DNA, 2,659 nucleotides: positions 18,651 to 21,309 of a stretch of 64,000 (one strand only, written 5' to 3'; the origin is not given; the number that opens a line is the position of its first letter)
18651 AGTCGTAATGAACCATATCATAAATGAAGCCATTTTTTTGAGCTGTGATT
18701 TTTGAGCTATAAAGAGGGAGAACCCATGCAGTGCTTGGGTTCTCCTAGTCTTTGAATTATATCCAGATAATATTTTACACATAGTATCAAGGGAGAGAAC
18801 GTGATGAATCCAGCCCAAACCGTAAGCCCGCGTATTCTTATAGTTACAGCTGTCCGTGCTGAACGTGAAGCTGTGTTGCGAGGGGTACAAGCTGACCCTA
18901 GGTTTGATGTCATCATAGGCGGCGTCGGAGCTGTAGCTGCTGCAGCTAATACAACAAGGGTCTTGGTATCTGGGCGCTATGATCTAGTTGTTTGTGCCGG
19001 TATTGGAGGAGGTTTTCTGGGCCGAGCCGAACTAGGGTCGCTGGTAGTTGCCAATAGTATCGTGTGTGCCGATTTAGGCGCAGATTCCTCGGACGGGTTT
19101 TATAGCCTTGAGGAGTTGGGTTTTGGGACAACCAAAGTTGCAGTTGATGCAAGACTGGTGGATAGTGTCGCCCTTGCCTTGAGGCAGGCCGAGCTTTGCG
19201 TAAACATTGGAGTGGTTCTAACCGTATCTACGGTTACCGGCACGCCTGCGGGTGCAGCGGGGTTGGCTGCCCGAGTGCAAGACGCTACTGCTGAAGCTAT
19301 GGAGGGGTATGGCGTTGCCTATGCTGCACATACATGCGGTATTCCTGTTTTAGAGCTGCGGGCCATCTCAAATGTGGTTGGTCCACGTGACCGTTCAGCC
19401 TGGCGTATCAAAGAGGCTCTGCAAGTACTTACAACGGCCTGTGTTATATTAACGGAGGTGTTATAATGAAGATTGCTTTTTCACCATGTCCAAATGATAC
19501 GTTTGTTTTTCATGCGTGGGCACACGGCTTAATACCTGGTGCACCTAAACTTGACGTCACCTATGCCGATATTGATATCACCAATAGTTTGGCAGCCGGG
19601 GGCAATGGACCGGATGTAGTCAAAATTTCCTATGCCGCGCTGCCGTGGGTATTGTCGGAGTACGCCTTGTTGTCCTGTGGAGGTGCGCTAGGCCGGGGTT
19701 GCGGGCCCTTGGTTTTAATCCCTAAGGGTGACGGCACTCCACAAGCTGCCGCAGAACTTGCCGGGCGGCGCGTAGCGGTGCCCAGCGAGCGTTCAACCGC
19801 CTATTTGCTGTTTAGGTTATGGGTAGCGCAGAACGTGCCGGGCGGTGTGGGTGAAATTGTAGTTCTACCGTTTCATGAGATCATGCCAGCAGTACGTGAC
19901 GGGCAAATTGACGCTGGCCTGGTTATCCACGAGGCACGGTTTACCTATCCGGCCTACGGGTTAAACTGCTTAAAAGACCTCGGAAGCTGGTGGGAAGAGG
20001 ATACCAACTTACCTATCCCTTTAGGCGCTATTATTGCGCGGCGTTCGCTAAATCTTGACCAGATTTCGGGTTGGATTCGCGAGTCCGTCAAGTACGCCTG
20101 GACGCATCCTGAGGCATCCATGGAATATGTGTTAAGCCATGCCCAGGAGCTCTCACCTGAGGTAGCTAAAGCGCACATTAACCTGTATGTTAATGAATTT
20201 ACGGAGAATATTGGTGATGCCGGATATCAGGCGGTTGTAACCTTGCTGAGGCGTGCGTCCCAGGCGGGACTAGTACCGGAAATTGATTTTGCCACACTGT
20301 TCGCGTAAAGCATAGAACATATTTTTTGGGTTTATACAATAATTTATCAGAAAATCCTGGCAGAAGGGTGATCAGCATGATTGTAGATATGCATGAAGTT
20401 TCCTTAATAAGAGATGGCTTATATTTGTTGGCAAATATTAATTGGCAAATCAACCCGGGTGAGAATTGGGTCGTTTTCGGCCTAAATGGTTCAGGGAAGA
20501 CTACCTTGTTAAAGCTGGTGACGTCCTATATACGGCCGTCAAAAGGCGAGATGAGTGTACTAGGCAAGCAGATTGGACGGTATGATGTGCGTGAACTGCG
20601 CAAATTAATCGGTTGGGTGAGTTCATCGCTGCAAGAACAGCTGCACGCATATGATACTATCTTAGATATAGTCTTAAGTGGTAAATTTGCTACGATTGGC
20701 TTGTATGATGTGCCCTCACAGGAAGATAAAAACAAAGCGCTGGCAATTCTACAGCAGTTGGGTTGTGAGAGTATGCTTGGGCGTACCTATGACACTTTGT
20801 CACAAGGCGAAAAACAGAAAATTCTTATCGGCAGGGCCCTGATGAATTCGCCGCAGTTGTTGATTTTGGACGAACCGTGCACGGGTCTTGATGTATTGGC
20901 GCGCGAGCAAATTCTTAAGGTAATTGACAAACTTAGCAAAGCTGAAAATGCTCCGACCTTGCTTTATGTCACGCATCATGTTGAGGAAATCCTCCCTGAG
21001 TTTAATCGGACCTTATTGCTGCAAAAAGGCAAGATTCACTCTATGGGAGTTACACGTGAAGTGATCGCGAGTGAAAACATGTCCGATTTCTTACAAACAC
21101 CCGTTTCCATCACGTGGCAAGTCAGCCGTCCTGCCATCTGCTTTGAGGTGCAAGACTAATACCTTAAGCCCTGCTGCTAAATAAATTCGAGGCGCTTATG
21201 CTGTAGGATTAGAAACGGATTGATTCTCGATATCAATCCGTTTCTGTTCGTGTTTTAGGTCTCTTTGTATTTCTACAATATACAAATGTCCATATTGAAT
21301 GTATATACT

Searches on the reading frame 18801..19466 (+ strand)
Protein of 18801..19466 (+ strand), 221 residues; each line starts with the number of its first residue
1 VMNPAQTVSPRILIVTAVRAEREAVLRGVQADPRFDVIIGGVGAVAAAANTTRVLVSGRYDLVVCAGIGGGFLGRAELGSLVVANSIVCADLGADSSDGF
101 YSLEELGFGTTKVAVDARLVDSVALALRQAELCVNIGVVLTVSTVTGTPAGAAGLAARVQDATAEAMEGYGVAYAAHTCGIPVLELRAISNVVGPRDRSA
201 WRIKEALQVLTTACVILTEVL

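Call 16: search_protein_families(library=ncbifam, proteins=[window:18801-19466:+], max_evalue=0.00001)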
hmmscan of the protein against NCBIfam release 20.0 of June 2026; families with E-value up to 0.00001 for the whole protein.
window:18801-19466:+ (221 aa): 6 families
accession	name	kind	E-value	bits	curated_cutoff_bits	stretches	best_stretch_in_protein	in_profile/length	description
NF006087.0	PRK08236.1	equivalog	3.4e-90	301.6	213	1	10-221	5-218/219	futalosine hydrolase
TIGR03664.1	fut_nucase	equivalog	3e-67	226.7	124.7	1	12-216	1-226/228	futalosine hydrolase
NF004079.0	PRK05584.1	equivalog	2.6e-16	59.8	169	1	37-192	45-199/232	5'-methylthioadenosine/adenosylhomocysteine nucleosidase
TIGR01704.1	MTA_SAH-Nsdase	equivalog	2.5e-10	40.3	73.8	1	39-196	46-202/229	5'-methylthioadenosine/S-adenosylhomocysteine nucleosidase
TIGR03468.1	HpnG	hypoth_equivalog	8.3e-09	35.3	187.1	0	110-191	77-156/212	hopanoid-associated phosphorylase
NF004168.0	PRK05634.1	equivalog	1.2e-06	28.4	129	0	11-72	5-62/185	nucleosidase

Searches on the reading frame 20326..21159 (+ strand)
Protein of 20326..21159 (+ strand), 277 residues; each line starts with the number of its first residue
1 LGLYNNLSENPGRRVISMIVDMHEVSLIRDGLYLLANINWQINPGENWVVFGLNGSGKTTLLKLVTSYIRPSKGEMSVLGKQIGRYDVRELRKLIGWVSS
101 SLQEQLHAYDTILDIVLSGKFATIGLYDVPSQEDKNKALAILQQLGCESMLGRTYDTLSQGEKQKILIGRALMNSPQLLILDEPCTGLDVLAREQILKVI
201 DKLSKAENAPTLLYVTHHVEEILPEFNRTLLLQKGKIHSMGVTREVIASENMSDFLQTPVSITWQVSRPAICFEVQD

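Call 16: search_protein_families(library=ncbifam, proteins=[window:20326-21159:+], max_evalue=0.00001)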
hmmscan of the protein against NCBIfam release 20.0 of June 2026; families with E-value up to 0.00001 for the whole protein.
window:20326-21159:+ (277 aa): 185 families (the best 25 are shown)
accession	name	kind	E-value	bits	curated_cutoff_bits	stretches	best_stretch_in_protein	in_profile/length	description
NF008186.0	PRK10938.1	equivalog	8.7e-39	133.3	459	1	31-221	272-464/490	molybdate ABC transporter ATP-binding protein ModF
TIGR04521.1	ECF_ATPase_2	equivalog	1.2e-35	123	330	1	35-252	21-238/279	energy-coupling factor transporter ATPase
TIGR03864.1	PQQ_ABC_ATP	hypoth_equivalog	1.6e-34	119.4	302.25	1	35-257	17-230/236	ABC transporter, ATP-binding subunit, PQQ-dependent alcohol dehydrogenase system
TIGR03873.1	F420-0_ABC_ATP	hypoth_equivalog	2e-34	119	372.4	1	22-253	4-231/256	putative F420-0 ABC transporter ATP-binding protein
NF010068.0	PRK13548.1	equivalog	3.4e-34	118.1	261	1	18-265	4-249/261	heme ABC transporter ATP-binding protein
TIGR01186.1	proV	subfamily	4.2e-34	118.2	326.6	1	36-255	10-225/363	betaine/proline/choline family ABC transporter ATP-binding protein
TIGR02142.1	modC_ABC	equivalog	7.2e-34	117.6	285.05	1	39-257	17-229/353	molybdenum ABC transporter ATP-binding protein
TIGR02315.1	ABC_phnC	equivalog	8.9e-34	117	266.1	1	33-246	16-233/243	phosphonate ABC transporter ATP-binding protein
TIGR04520.1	ECF_ATPase_1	equivalog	1.8e-33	116.1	315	1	33-253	16-231/269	energy-coupling factor transporter ATPase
NF008355.0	PRK11144.1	equivalog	8.4e-33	113.8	434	1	40-258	19-228/353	molybdenum ABC transporter ATP-binding protein ModC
TIGR01188.1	drrA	subfamily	1.1e-32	113.5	312.45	1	35-246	9-211/302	daunorubicin resistance ABC transporter, ATP-binding protein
NF040873.1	AztA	equivalog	2.2e-31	108.9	220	1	33-230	6-190/191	zinc ABC transporter ATP-binding protein AztA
TIGR03375.1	type_I_sec_LssB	subfamily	4.3e-31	107.9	693.1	1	35-249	483-691/696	type I secretion system permease/ATPase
NF040840.2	tungstate_WtpC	equivalog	2.3e-30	106.1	440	1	34-251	15-226/347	tungstate ABC transporter ATP-binding protein WtpC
NF010171.0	PRK13652.1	equivalog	6.8e-30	104.1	476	1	34-252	19-231/277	cobalt transporter ATP-binding subunit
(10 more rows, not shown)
